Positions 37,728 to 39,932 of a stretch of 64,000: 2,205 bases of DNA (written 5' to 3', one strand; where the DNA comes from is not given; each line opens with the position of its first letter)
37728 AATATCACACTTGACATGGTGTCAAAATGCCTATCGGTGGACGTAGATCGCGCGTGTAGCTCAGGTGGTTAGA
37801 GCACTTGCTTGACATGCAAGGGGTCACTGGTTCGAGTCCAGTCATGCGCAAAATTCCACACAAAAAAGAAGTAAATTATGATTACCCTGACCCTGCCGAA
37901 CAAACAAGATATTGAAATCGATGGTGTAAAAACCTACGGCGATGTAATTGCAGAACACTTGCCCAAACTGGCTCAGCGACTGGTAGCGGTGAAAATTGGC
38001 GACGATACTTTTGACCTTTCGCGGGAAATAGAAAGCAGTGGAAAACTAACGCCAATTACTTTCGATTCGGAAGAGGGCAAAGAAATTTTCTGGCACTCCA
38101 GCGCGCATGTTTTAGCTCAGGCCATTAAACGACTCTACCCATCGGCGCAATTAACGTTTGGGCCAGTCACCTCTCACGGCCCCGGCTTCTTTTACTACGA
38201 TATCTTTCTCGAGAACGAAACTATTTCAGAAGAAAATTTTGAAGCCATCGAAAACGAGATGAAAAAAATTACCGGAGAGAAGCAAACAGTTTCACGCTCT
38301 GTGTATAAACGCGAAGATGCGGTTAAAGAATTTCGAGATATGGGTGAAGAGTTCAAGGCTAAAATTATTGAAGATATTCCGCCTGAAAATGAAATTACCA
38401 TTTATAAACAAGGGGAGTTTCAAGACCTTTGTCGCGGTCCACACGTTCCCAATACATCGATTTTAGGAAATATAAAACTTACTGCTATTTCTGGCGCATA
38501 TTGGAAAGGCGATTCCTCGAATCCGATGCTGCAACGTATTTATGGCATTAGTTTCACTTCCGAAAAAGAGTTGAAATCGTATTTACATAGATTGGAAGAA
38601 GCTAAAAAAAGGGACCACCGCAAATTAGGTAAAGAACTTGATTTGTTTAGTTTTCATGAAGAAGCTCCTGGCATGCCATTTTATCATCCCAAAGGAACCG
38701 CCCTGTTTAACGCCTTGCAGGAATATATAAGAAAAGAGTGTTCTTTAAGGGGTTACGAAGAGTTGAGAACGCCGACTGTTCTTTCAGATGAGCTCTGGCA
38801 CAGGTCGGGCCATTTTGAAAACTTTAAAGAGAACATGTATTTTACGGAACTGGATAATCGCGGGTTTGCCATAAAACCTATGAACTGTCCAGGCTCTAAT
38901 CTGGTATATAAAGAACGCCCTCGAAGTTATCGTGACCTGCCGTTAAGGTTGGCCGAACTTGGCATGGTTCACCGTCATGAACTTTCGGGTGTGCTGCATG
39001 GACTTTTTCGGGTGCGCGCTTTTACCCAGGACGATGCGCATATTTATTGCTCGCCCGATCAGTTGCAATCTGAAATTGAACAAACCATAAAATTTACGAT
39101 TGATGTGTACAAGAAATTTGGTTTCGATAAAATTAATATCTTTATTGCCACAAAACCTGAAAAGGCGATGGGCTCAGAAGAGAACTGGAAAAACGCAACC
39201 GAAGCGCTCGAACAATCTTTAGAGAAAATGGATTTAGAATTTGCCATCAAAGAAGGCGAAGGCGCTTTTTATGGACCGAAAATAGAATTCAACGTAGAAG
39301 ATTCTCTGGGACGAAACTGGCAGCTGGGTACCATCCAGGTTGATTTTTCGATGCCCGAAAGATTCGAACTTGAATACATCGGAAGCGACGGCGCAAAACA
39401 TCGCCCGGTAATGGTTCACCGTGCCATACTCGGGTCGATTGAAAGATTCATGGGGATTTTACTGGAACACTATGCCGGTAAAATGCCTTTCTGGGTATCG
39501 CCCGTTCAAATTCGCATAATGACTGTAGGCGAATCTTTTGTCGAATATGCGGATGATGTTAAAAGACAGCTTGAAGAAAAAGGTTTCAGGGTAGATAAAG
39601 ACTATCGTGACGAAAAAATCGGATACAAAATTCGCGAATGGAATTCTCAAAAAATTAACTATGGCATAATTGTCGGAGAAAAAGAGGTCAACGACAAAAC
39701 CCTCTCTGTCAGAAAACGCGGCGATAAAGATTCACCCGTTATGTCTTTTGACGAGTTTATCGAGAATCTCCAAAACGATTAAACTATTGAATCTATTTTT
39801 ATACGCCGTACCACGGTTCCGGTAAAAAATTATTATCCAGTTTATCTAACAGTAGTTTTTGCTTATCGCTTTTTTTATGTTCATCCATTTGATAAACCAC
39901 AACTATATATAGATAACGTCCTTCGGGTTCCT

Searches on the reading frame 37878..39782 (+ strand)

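Call 83: search_protein_families(library=pfam, proteins=[window:37878-39782:+], max_evalue=0.00001)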
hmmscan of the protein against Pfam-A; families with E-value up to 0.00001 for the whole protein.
window:37878-39782:+ (634 aa): 3 families
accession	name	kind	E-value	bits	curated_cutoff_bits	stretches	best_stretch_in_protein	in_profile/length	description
PF00587.30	tRNA-synt_2b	-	5.3e-46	157.4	29.3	1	322-532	2-179/179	tRNA synthetase class II core domain (G, H, P, S and T)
PF03129.25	HGTP_anticodon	-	1.1e-23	83.7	21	1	544-633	1-93/94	Anticodon binding domain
PF07973.19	tRNA_SAD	-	3e-16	59.6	24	1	173-222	1-44/44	Threonyl and Alanyl tRNA synthetase second additional domain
